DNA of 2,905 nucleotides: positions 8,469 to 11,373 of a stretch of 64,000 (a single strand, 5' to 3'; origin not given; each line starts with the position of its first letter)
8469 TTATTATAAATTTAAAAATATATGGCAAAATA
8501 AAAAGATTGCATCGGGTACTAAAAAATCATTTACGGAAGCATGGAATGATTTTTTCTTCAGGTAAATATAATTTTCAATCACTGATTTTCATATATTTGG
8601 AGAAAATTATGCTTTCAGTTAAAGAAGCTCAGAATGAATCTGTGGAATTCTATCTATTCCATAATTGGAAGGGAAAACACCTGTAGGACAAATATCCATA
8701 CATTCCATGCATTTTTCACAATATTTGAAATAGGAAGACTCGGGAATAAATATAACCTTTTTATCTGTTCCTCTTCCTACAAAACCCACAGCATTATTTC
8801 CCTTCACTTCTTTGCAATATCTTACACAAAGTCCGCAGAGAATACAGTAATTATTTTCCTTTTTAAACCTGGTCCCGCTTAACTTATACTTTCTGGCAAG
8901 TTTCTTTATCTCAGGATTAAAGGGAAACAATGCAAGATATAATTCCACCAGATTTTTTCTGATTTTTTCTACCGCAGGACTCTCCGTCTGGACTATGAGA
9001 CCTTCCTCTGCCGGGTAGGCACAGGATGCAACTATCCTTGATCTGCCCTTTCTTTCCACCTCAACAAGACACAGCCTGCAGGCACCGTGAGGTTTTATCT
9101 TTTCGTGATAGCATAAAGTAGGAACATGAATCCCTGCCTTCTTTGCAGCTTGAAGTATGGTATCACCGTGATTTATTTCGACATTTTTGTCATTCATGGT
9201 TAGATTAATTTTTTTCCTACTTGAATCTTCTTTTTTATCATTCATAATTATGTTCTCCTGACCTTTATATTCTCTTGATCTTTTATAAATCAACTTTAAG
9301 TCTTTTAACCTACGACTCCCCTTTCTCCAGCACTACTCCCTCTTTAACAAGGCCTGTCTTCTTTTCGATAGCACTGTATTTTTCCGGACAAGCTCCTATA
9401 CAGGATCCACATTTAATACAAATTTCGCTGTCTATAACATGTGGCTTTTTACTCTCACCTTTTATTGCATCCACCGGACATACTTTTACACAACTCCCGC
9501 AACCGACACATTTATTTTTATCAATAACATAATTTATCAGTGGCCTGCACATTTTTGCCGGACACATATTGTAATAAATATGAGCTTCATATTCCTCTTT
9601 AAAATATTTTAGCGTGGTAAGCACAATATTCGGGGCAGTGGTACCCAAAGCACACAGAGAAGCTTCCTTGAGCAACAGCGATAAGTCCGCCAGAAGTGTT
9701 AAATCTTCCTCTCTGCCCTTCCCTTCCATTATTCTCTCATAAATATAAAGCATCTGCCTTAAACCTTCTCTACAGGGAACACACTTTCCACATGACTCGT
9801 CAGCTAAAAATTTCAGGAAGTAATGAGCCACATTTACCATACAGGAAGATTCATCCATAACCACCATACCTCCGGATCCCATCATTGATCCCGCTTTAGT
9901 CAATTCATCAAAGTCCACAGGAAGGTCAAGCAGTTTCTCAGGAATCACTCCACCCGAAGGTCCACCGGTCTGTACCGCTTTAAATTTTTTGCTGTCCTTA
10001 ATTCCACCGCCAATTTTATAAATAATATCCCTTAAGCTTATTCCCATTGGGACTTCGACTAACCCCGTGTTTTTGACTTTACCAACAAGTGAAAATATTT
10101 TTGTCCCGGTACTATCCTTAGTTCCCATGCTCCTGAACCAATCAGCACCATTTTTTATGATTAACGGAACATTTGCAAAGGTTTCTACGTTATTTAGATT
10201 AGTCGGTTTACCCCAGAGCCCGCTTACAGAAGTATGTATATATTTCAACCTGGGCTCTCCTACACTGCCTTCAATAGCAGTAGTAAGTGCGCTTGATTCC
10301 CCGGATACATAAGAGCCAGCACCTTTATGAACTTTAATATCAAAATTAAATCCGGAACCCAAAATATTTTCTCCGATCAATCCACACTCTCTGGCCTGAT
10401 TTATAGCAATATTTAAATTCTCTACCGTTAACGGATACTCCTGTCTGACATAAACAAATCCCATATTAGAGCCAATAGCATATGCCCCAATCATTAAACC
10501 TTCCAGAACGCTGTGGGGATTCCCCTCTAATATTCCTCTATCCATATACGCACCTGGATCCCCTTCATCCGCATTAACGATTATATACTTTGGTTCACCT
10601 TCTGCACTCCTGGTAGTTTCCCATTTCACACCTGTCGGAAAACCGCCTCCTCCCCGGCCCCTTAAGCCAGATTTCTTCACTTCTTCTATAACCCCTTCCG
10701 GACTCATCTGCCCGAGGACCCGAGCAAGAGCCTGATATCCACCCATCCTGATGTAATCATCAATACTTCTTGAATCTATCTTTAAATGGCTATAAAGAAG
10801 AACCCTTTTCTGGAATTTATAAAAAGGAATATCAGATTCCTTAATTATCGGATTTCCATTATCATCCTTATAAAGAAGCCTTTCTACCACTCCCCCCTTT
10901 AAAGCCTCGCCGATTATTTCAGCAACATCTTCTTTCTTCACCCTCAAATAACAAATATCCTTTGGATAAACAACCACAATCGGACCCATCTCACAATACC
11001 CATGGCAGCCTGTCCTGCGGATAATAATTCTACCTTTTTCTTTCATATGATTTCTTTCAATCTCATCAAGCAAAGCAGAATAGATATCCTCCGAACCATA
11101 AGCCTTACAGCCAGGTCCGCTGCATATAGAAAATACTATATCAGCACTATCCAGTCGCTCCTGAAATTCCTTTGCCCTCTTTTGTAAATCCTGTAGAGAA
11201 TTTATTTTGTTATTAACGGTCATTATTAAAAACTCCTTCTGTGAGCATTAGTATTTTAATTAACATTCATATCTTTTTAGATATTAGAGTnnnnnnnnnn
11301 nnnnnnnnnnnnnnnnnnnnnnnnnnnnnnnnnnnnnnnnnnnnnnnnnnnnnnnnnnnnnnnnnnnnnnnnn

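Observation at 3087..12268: Two convergent NuoE/NuoF-type diaphorase modules around fdhD-mobA, with no catalytic hydrogenase or formate-dehydrogenase subunit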

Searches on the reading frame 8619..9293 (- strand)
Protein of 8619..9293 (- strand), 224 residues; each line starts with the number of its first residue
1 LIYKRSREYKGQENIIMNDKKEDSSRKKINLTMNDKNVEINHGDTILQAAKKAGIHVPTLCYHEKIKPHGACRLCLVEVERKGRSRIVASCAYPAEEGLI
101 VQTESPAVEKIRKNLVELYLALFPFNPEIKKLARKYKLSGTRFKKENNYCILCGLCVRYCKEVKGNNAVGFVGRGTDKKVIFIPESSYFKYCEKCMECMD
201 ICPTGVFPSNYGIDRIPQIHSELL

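Call 3: search_protein_families(library=pfam, proteins=[window:8619-9293:-])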
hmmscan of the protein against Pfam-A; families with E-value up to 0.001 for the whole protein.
window:8619-9293:- (224 aa): 10 families
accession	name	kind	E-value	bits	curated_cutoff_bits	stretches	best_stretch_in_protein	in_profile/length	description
PF13510.11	Fer2_4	-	1.5e-20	73.5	22.8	1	27-105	2-81/82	2Fe-2S iron-sulfur cluster binding domain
PF22117.2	Fer4_Nqo3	-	1.5e-09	38.3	27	1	143-207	4-66/67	NADH-quinone oxidoreductase subunit 3, ferredoxin-like domain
PF00111.32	Fer2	-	2.9e-08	34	21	1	34-80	4-48/77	2Fe-2S iron-sulfur cluster binding domain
PF12838.12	Fer4_7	-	1.9e-06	28.7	27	1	150-206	2-52/52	4Fe-4S dicluster domain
PF13187.11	Fer4_9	-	6.4e-06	26.5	27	1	149-205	1-50/52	4Fe-4S dicluster domain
PF13237.11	Fer4_10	-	6.9e-06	26.3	25.5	0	190-204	7-21/53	4Fe-4S dicluster domain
PF13183.11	Fer4_8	-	2e-05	25.4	27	1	148-206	3-68/68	4Fe-4S dicluster domain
PF00037.32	Fer4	-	8.1e-05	22.7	21.1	0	191-206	7-22/24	4Fe-4S binding domain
PF12837.12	Fer4_6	-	9.1e-05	22.7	25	0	191-207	8-24/24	4Fe-4S binding domain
PF14697.11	Fer4_21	-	0.00067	20.2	35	1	147-204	5-53/59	4Fe-4S dicluster domain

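Call 43: search_protein_families(library=ncbifam, max_evalue=0.00001, proteins=[window:8619-9293:-])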
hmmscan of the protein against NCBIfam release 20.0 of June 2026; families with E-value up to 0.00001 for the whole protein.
window:8619-9293:- (224 aa): 8 families
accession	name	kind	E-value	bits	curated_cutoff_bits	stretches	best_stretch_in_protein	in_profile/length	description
NF005745.0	PRK07569.1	equivalog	1.7e-39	135.6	333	2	30-121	5-94/238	bidirectional hydrogenase complex protein HoxU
NF040763.1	FeFe_hydrog_A6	exception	4.5e-39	134.3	765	2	29-121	1-91/571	NADH-dependent [FeFe] hydrogenase, group A6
TIGR01973.1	NuoG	equivalog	4.6e-38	131.4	470.05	2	32-124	2-92/606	NADH-quinone oxidoreductase subunit NuoG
NF006305.0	PRK08493.1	equivalog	3.6e-27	94.8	591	1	28-121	1-90/819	NADH-quinone oxidoreductase subunit G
NF009454.0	PRK12814.1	equivalog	7.3e-25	87.4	916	1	27-117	2-90/657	putative NADPH-dependent glutamate synthase small subunit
NF005895.0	PRK07860.1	equivalog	1.1e-24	86.5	802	1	19-125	8-114/811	NADH-quinone oxidoreductase subunit G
NF040762.1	Hydr_FeFe_Clost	exception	2e-23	82.8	900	1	30-118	2-89/572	ferredoxin hydrogenase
TIGR02512.1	FeFe_hydrog_A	subfamily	6.1e-07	28.6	405.95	1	146-214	5-74/375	[FeFe] hydrogenase, group A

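Call 59: search_solved_structures(query=window:8619-9293:-, max_evalue=1e-8)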
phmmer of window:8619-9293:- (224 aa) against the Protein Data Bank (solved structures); distinct sequences matched with E-value up to 1e-8: 69 (the best 60 are shown).
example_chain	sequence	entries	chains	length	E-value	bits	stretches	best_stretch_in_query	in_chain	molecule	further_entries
9mqx_A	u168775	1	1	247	3.2e-32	115.1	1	28-207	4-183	NADH:ubiquinone oxidoreductase chain G-like protein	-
8oh5_C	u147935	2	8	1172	5.4e-30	107.8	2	27-118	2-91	Formate dehydrogenase-O, major subunit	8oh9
7zm7_A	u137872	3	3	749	7.5e-30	107.3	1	28-126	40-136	NADH-ubiquinone oxidoreductase-like protein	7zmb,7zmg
8a6t_A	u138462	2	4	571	1.4e-29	106.4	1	29-122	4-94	Electron bifurcating hydrogenase subunit HydA1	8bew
9iho_G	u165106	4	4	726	1.8e-29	106.1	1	26-126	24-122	NUAM (75 kDa) subunit of mitochondrial NADH:ubiquinone oxidoreductase (Complex I)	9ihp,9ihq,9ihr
6gcs_A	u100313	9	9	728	1.6e-27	99.7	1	28-126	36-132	75-KDA PROTEIN (NUAM) | Subunit NUAM of NADH:Ubiquinone Oxidoreductase (Complex I) | NADH-ubiquinone oxidoreductase 78 kDa subunit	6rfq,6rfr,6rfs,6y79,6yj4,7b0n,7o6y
7arc_G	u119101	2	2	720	1.4e-26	96.6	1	28-126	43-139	75 kDa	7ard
6tg9_A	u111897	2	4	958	2.9e-26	95.6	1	28-125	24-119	Formate dehydrogenase subunit alpha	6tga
9f5x_C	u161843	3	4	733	4.1e-26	95.1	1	30-126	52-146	NADH:ubiquinone oxidoreductase 78 kDa subunit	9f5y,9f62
9wxb_B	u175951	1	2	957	2.2e-25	92.7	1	29-125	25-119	Formate dehydrogenase alpha subunit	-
9bov_A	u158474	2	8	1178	2.5e-25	92.5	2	29-121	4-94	Molybdopterin oxidoreductase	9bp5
6zk9_3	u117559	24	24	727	5.7e-25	91.4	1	29-126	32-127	NADH:ubiquinone oxidoreductase core subunit S1 | NADH-ubiquinone oxidoreductase 75 kDa subunit, mitochondrial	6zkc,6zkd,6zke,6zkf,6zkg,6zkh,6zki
5lnk_3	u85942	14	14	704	6.1e-25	91.3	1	29-126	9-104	Mitochondrial complex I, 75 kDa subunit | NADH:ubiquinone oxidoreductase core subunit S1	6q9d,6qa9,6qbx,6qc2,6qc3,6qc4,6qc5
7qsd_G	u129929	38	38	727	6.1e-25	91.3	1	29-126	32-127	NADH-ubiquinone oxidoreductase 75 kDa subunit, mitochondrial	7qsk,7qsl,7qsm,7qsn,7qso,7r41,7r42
5o31_G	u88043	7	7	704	6.5e-25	91.2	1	29-126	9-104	NADH-ubiquinone oxidoreductase 75 kDa subunit, mitochondrial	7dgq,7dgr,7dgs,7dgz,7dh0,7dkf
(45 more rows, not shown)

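Call 89: search_solved_structures(query=window:8619-9245:-, max_evalue=1e-28, show_alignments=1)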
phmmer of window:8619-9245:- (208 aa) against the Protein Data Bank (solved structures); distinct sequences matched with E-value up to 1e-28: 5.
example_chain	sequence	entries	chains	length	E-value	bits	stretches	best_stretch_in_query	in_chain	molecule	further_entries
9mqx_A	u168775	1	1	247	2.7e-32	115.3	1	12-191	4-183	NADH:ubiquinone oxidoreductase chain G-like protein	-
8oh5_C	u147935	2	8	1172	4.2e-30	108.1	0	11-102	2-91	Formate dehydrogenase-O, major subunit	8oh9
7zm7_A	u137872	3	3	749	5.6e-30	107.7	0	12-110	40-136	NADH-ubiquinone oxidoreductase-like protein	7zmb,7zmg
8a6t_A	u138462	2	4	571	1e-29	106.9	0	13-106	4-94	Electron bifurcating hydrogenase subunit HydA1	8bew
9iho_G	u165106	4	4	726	1.6e-29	106.2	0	10-110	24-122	NUAM (75 kDa) subunit of mitochondrial NADH:ubiquinone oxidoreductase (Complex I)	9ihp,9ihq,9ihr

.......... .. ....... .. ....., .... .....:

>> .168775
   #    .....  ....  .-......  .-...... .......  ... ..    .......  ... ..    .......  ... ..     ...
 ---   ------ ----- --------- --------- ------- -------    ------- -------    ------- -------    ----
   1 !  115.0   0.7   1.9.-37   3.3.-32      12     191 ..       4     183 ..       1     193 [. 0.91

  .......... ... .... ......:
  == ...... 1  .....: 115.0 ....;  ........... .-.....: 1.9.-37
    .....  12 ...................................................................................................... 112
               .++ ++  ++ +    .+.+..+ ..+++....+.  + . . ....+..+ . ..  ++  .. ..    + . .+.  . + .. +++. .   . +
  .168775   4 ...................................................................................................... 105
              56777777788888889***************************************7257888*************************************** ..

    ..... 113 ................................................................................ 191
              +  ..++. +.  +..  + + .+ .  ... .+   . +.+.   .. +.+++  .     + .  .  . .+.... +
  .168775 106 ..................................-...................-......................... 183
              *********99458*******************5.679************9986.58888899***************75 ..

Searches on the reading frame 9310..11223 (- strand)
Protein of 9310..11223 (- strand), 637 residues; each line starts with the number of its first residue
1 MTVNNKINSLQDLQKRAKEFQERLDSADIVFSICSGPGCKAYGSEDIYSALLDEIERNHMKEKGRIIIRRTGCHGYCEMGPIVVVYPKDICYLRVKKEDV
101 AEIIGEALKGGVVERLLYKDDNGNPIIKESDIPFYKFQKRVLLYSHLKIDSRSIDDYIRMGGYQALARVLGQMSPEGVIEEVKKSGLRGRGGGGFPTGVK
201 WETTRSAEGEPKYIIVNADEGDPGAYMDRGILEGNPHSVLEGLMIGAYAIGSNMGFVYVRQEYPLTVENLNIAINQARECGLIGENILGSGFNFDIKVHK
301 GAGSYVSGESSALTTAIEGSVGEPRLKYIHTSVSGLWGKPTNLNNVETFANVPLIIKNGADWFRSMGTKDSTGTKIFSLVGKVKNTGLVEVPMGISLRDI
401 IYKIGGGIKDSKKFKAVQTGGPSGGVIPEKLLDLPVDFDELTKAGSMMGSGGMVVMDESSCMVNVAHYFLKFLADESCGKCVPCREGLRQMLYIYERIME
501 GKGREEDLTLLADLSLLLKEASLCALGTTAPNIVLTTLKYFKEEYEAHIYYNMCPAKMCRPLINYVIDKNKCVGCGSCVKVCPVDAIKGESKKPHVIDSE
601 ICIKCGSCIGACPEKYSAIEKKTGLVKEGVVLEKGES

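Call 3: search_protein_families(library=pfam, proteins=[window:9310-11223:-])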
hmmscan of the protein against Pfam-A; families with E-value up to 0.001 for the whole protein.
window:9310-11223:- (637 aa): 18 families
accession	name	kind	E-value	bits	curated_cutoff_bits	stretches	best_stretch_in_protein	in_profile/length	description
PF01512.22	Complex1_51K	-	4.8e-41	140.6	31.2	1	182-353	1-149/150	Nuo51 FMN-binding domain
PF10589.14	NADH_4Fe-4S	-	1.3e-31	108.8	23.5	1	465-548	2-85/85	NADH-ubiquinone oxidoreductase-F iron-sulfur binding region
PF00037.32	Fer4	-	6.9e-14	51.4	21.1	2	565-588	1-24/24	4Fe-4S binding domain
PF13237.11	Fer4_10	-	9.7e-12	45.1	25.5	2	565-613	2-53/53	4Fe-4S dicluster domain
PF14697.11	Fer4_21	-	4.8e-10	39.9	35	1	566-613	2-52/59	4Fe-4S dicluster domain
PF12797.12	Fer4_2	-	2e-09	37.2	24.5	2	566-584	4-22/22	4Fe-4S binding domain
PF12838.12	Fer4_7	-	1.6e-08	35.3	27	1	571-614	1-50/52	4Fe-4S dicluster domain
PF13187.11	Fer4_9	-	2.2e-08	34.5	27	1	571-615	1-50/52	4Fe-4S dicluster domain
PF12837.12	Fer4_6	-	3.1e-08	33.6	25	2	566-587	3-24/24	4Fe-4S binding domain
PF01257.25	2Fe-2S_thioredx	-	1.1e-07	32.2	24.8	1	27-106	64-143/145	Thioredoxin-like [2Fe-2S] ferredoxin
PF10531.15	SLBB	-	1.4e-07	31.6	27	1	377-426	2-54/55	SLBB domain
PF25160.1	LdpA_Fe-S-bd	-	2.4e-06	27.7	27.6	2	552-591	11-47/49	LdpA Fe-S cluster-binding domain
PF13746.11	Fer4_18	-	1.4e-05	25.7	27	1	569-627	58-110/114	4Fe-4S dicluster domain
PF13484.11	Fer4_16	-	3.7e-05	24.8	30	1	571-592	1-21/66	4Fe-4S double cluster binding domain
PF22461.2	SLBB_2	-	4.9e-05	23.8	27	1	376-422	2-49/79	SLBB domain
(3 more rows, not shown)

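Call 37: list_cluster_members(proteins=[P0121, window:9310-11223:-, window:6851-7678:+, window:7675-8565:+, P0004, P0137])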
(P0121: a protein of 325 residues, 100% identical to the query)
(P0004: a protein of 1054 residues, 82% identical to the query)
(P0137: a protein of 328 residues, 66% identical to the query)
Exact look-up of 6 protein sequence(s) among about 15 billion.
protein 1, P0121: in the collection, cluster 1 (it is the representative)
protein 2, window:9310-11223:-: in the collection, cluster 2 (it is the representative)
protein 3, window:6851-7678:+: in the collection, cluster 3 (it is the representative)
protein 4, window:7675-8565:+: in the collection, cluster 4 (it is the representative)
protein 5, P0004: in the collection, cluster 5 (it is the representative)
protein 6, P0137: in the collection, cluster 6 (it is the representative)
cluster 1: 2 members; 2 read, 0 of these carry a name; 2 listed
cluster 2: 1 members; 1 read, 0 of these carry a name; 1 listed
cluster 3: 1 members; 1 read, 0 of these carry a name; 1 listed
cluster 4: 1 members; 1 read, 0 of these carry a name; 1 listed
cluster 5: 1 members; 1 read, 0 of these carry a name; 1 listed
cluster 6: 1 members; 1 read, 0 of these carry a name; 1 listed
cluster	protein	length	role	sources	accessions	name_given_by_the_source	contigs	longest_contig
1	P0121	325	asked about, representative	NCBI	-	-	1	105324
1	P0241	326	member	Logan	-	-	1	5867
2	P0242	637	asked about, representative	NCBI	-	-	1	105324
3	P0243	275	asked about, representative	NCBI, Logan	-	-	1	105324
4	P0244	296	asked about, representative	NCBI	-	-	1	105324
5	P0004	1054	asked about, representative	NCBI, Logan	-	-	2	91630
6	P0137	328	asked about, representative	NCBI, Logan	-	-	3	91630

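Call 43: search_protein_families(library=ncbifam, max_evalue=0.00001, proteins=[window:9310-11223:-])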
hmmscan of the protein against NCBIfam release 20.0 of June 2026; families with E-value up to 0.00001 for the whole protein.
window:9310-11223:- (637 aa): 41 families (the best 25 are shown)
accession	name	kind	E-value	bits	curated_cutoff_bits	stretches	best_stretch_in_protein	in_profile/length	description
TIGR01959.1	nuoF_fam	equivalog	1.7e-143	478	558.65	1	150-549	10-410/410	NADH-quinone oxidoreductase subunit NuoF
NF008436.0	PRK11278.1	equivalog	4.3e-111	372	749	1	154-557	27-434/448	NADH-quinone oxidoreductase subunit NuoF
NF010120.0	PRK13596.1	equivalog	4.6e-110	368.1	389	1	150-550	16-418/433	NADH-quinone oxidoreductase subunit NuoF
NF058577.1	FdxA_fam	equivalog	7.3e-15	54.9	65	2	565-613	3-49/52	4Fe-4S ferredoxin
NF041612.1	fdxn_Clost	equivalog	1.9e-13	50.9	150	1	39-116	24-100/102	2Fe-2S ferredoxin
TIGR01944.1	rnfB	subfamily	4.8e-12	45.8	68.7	1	566-622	109-165/190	RnfABCDGE type electron transport complex subunit B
TIGR01945.1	rnfC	subfamily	8.5e-12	44.3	245.95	1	171-276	117-220/435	RnfABCDGE type electron transport complex subunit C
NF040864.1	HgcB_ferredoxin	equivalog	7.4e-11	41.7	99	1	567-624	11-66/93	mercury methylation ferredoxin HgcB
NF038196.1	ferrodoxin_EFR1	subfamily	1.4e-10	41.7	75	1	559-623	174-235/242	EFR1 family ferrodoxin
NF005415.0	PRK06991.1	equivalog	1.4e-10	41.3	281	1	561-614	76-129/284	electron transport complex subunit RsxB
TIGR03294.1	FrhG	equivalog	6.6e-10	39.1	245.5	1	561-616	165-219/228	coenzyme F420 hydrogenase subunit gamma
NF003454.1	PRK05035.1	equivalog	1.1e-09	37.4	345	1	171-278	119-223/556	electron transport complex subunit RsxC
NF006446.0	PRK08764.1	equivalog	1.6e-09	37.8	220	1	558-614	75-130/139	Rnf electron transport complex subunit RnfB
TIGR04481.1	PR_assoc_PrdC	equivalog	1.6e-09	37.1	490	1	176-425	74-286/425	proline reductase-associated electron transfer protein PrdC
NF041613.1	fdxn_Azotob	equivalog_domain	2.5e-09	37.4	195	1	38-111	23-94/107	2Fe-2S ferredoxin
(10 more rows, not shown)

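Call 58: search_solved_structures(query=window:9310-11223:-, max_evalue=1e-40)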
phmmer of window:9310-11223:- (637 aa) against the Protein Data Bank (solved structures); distinct sequences matched with E-value up to 1e-40: 61 (the best 60 are shown).
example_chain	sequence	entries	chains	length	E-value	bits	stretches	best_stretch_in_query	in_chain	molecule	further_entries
7t2r_B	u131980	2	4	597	1e-219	734.6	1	33-613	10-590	NiFe hydrogenase subunit B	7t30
9mqx_B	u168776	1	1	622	1.3e-219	734.3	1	16-618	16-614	NADH:ubiquinone oxidoreductase, NADH-binding (51 kD) subunit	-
8a6t_B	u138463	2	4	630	8.2e-215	718.4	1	6-614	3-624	Electron bifurcating hydrogenase subunit HydB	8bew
7q4v_B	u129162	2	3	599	9.8e-208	695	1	32-613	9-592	Iron hydrogenase HydB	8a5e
9bov_B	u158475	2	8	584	3.5e-199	666.7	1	65-612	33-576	NADH dehydrogenase (Quinone)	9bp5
8oh5_B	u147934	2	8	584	7.4e-194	649.2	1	41-613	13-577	NAD-reducing hydrogenase subunit HoxF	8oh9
9n5u_B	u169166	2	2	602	1.7e-193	648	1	41-621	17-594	NfnB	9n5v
7p5h_B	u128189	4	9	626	7.9e-189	632.6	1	24-615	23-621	Fe-hydrogenase, subunit beta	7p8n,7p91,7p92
7q4w_B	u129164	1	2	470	1.1e-184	618.8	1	154-613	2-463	Iron hydrogenase HydB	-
2fug_1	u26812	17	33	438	1.1e-112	381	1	142-547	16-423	NADH-quinone oxidoreductase chain 1 | NADH-QUINONE OXIDOREDUCTASE SUBUNIT 1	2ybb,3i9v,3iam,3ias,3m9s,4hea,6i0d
6vw7_B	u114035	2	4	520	1e-106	361.3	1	41-545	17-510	NAD-dependent formate dehydrogenase beta subunit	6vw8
6hl2_B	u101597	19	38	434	1.4e-102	347.6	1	147-548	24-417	NADH-quinone oxidoreductase subunit F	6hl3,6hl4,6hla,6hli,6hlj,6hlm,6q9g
7q5y_C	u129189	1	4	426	1.4e-102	347.6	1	147-548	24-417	NADH-quinone oxidoreductase subunit F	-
6q9c_B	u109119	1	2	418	1.7e-102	347.3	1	147-547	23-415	NADH-quinone oxidoreductase subunit F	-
8e9g_F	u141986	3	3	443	2.6e-102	346.7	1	153-555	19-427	NADH-quinone oxidoreductase subunit F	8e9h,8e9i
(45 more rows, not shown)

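Call 61: search_solved_structures(query=window:9310-11223:-, max_evalue=1e-215, show_alignments=1)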
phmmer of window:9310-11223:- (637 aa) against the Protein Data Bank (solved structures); distinct sequences matched with E-value up to 1e-215: 2.
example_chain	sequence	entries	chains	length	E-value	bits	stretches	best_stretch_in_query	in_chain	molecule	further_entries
7t2r_B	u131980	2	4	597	1e-219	734.6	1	33-613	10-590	NiFe hydrogenase subunit B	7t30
9mqx_B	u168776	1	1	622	1.3e-219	734.3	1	16-618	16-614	NADH:ubiquinone oxidoreductase, NADH-binding (51 kD) subunit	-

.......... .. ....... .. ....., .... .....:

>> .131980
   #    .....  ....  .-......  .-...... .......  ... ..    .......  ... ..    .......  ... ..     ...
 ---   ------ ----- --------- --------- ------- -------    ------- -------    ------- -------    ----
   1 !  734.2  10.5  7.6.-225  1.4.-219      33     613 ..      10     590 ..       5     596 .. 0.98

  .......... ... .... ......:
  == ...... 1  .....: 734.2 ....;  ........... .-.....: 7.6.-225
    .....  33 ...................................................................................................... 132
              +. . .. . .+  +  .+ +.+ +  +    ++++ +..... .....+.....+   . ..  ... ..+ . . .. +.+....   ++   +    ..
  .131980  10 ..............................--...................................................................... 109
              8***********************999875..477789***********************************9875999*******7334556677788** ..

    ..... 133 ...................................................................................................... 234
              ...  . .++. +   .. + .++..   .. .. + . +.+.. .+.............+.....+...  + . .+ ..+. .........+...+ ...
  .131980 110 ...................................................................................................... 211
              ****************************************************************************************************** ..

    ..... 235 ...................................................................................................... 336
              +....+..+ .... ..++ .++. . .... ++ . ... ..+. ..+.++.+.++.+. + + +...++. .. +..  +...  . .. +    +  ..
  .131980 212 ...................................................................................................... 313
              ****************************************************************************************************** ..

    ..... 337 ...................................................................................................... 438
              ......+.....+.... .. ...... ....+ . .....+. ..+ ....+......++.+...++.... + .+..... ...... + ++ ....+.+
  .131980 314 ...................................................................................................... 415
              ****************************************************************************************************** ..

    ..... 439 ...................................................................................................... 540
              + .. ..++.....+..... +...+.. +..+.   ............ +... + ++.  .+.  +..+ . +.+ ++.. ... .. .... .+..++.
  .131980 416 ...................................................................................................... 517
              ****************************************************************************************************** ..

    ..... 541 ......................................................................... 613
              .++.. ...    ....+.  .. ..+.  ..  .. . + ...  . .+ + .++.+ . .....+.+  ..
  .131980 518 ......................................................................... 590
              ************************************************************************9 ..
